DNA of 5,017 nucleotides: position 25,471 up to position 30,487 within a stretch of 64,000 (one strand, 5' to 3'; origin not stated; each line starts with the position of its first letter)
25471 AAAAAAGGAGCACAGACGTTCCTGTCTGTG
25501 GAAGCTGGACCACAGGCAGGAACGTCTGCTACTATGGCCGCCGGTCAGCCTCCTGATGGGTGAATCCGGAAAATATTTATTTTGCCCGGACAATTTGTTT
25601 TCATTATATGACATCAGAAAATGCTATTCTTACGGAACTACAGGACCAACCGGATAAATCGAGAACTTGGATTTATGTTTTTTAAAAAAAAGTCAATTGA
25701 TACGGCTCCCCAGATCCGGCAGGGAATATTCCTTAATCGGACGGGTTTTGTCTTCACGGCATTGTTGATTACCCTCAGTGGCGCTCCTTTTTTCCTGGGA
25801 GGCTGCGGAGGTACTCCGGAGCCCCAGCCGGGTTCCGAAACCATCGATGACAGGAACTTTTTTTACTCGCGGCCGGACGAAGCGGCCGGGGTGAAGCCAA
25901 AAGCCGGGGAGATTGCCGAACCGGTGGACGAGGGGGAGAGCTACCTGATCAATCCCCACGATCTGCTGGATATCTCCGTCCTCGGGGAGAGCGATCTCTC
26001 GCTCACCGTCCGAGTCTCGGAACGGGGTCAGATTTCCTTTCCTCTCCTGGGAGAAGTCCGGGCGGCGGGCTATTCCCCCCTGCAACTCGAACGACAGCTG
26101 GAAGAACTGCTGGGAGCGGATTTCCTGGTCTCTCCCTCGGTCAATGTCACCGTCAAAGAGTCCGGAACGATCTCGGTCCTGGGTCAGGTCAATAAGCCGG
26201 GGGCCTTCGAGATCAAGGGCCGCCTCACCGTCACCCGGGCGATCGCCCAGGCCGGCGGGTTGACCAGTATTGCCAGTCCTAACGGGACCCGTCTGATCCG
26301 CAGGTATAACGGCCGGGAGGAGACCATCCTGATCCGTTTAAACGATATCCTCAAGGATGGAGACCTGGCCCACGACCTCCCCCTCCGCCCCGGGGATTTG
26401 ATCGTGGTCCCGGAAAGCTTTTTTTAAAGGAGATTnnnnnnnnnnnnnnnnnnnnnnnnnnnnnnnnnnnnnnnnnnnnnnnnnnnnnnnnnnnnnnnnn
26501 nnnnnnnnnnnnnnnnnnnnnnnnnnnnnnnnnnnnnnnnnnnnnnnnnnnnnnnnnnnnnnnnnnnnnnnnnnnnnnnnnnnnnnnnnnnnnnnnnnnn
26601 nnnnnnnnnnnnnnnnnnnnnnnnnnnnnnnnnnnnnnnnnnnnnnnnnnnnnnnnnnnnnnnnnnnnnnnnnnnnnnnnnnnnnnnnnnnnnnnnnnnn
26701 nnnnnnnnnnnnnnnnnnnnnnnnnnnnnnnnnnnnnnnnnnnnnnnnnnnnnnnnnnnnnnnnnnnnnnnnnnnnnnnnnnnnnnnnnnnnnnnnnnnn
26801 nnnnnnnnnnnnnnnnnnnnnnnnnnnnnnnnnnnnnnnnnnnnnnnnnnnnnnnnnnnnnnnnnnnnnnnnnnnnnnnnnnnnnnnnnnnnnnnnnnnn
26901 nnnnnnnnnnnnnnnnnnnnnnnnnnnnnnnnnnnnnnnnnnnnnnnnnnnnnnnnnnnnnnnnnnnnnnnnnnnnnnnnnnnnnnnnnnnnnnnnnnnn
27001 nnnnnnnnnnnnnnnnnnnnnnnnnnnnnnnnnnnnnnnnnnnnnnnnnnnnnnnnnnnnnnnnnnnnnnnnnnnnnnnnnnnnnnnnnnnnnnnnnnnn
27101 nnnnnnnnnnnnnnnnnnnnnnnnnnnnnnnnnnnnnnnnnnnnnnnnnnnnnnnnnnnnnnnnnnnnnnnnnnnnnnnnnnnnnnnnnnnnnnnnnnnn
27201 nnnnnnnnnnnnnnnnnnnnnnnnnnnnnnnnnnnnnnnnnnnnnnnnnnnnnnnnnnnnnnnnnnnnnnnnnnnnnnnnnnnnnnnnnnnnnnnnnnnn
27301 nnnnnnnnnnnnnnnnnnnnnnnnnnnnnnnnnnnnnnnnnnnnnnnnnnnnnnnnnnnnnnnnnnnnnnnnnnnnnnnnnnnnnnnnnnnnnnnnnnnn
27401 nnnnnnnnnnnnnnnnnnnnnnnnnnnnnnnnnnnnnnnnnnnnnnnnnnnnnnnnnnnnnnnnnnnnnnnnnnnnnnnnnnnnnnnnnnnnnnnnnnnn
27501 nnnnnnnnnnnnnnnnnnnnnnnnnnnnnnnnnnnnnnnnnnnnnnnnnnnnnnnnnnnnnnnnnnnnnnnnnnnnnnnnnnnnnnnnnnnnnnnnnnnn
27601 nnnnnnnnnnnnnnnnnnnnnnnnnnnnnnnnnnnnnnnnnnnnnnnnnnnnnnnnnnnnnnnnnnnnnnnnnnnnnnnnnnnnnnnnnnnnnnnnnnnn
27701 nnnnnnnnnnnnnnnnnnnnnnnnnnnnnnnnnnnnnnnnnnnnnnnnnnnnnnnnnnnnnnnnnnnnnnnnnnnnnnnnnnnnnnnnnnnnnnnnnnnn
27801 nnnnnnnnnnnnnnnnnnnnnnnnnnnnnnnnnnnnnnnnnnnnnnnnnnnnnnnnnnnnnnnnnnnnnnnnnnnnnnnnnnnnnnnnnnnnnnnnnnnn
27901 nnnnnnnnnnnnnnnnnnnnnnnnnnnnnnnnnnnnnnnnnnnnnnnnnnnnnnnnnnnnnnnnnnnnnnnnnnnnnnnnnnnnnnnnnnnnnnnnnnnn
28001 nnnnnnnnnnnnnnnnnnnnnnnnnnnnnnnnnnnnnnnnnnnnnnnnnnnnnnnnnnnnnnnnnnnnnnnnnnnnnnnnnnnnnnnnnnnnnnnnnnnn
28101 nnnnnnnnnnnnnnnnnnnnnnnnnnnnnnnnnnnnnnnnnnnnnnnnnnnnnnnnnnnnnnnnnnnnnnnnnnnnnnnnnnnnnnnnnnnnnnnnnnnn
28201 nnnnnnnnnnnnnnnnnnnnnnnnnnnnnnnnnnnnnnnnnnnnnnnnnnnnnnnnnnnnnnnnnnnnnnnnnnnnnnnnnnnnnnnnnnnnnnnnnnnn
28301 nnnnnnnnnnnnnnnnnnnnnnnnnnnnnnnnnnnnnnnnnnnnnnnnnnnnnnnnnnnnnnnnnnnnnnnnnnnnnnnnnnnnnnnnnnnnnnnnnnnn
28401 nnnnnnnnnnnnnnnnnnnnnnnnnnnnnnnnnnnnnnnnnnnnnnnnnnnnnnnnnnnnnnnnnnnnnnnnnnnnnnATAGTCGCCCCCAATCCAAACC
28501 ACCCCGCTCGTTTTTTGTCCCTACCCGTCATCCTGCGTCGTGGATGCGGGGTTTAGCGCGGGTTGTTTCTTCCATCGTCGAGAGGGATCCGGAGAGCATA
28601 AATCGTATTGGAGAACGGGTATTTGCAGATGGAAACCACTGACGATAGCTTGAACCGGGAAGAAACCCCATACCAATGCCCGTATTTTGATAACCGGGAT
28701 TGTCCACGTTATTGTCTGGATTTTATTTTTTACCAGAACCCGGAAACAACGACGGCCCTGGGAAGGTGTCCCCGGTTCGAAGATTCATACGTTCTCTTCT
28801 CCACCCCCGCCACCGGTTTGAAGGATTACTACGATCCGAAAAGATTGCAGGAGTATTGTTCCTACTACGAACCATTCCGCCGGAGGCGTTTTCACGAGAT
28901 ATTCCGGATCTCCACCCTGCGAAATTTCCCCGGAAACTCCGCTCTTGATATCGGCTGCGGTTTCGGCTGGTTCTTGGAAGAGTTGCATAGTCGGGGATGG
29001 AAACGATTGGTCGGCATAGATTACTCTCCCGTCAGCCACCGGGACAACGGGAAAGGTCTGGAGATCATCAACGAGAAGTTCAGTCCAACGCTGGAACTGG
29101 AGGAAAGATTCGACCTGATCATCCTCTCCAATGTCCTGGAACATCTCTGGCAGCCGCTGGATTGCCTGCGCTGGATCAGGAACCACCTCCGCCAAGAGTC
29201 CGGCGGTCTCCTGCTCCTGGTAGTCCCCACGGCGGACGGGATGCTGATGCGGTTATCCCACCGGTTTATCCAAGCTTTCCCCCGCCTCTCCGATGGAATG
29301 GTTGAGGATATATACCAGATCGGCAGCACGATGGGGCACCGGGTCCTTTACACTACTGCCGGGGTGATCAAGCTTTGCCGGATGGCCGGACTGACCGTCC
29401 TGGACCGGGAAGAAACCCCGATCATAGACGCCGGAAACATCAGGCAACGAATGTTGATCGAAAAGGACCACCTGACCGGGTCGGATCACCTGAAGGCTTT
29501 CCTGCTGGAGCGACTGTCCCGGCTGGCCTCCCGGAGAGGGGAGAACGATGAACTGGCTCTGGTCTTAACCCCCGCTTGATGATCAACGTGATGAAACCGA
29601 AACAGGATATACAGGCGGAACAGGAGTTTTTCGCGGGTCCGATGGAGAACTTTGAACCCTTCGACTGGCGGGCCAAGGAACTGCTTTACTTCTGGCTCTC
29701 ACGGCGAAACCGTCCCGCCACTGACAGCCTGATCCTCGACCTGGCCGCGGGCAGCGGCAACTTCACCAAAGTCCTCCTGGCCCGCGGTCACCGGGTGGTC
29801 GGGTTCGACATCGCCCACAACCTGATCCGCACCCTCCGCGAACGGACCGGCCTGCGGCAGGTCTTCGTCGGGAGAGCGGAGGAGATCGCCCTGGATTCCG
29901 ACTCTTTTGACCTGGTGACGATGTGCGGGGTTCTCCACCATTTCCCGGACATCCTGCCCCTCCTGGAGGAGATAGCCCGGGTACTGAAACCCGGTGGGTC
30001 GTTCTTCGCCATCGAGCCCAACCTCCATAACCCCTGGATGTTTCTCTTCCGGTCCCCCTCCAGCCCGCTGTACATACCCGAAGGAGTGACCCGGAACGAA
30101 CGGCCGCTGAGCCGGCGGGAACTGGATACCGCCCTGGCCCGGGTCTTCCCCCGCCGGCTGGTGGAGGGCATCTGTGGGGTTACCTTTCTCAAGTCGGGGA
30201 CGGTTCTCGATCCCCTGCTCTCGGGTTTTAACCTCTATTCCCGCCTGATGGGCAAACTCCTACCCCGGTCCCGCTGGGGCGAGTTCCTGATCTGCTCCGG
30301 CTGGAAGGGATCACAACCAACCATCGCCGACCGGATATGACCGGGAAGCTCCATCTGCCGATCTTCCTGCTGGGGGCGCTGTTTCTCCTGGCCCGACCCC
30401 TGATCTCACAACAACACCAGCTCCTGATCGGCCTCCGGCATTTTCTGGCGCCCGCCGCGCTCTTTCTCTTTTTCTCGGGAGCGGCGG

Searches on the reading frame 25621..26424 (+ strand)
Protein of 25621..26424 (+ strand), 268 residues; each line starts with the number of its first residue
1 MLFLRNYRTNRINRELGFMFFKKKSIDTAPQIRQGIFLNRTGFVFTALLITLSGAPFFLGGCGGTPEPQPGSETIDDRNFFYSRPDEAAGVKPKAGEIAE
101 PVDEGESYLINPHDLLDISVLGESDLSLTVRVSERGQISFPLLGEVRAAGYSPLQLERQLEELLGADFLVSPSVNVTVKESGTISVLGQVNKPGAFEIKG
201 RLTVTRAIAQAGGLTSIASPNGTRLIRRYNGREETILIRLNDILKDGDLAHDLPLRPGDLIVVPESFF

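Call 45: search_protein_families(library=pfam, max_evalue=0.00001, proteins=[window:25621-26424:+])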
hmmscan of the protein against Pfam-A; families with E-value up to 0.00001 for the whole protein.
window:25621-26424:+ (268 aa): 3 families
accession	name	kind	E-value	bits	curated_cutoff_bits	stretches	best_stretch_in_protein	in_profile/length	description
PF02563.21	Poly_export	-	1.2e-20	73.9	28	1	105-179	4-77/77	Polysaccharide biosynthesis/export protein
PF22461.2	SLBB_2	-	3.3e-12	46.8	27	1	184-263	3-79/79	SLBB domain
PF10531.15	SLBB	-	6e-11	42.5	27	1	184-233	2-51/55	SLBB domain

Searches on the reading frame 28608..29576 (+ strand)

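Call 45: search_protein_families(library=pfam, max_evalue=0.00001, proteins=[window:28608-29576:+])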
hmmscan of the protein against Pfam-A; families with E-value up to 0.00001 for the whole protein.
window:28608-29576:+ (323 aa): 5 families
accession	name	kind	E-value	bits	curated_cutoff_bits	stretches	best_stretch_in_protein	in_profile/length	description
PF13489.12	Methyltransf_23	-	8.7e-19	68.3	27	1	93-265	4-162/164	Methyltransferase domain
PF08241.18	Methyltransf_11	-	5.5e-11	43.4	21.2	1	113-197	1-90/95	Methyltransferase domain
PF13649.12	Methyltransf_25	-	3.3e-09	37.8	27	1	113-196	2-95/97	Methyltransferase domain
PF08242.18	Methyltransf_12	-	3.8e-09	37.6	30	1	113-196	1-94/98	Methyltransferase domain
PF13847.12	Methyltransf_31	-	3.9e-06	27.1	27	0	108-198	3-105/145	Methyltransferase domain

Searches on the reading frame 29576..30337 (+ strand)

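Call 45: search_protein_families(library=pfam, max_evalue=0.00001, proteins=[window:29576-30337:+])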
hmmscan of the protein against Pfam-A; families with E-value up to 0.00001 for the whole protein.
window:29576-30337:+ (254 aa): 6 families
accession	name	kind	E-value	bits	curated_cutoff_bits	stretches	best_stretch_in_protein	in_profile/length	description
PF08241.18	Methyltransf_11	-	6.3e-23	81.7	21.2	1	54-144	1-94/95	Methyltransferase domain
PF13649.12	Methyltransf_25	-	5.3e-19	69.2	27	1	53-141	1-97/97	Methyltransferase domain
PF08242.18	Methyltransf_12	-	3.6e-17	63.3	30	1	54-142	1-97/98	Methyltransferase domain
PF13489.12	Methyltransf_23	-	3.2e-15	56.7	27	1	48-150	21-121/164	Methyltransferase domain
PF13847.12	Methyltransf_31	-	4.3e-13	49.6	27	1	53-150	7-114/145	Methyltransferase domain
PF01209.24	Ubie_methyltran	-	9e-12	45.3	20.1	1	47-148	45-154/233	ubiE/COQ5 methyltransferase family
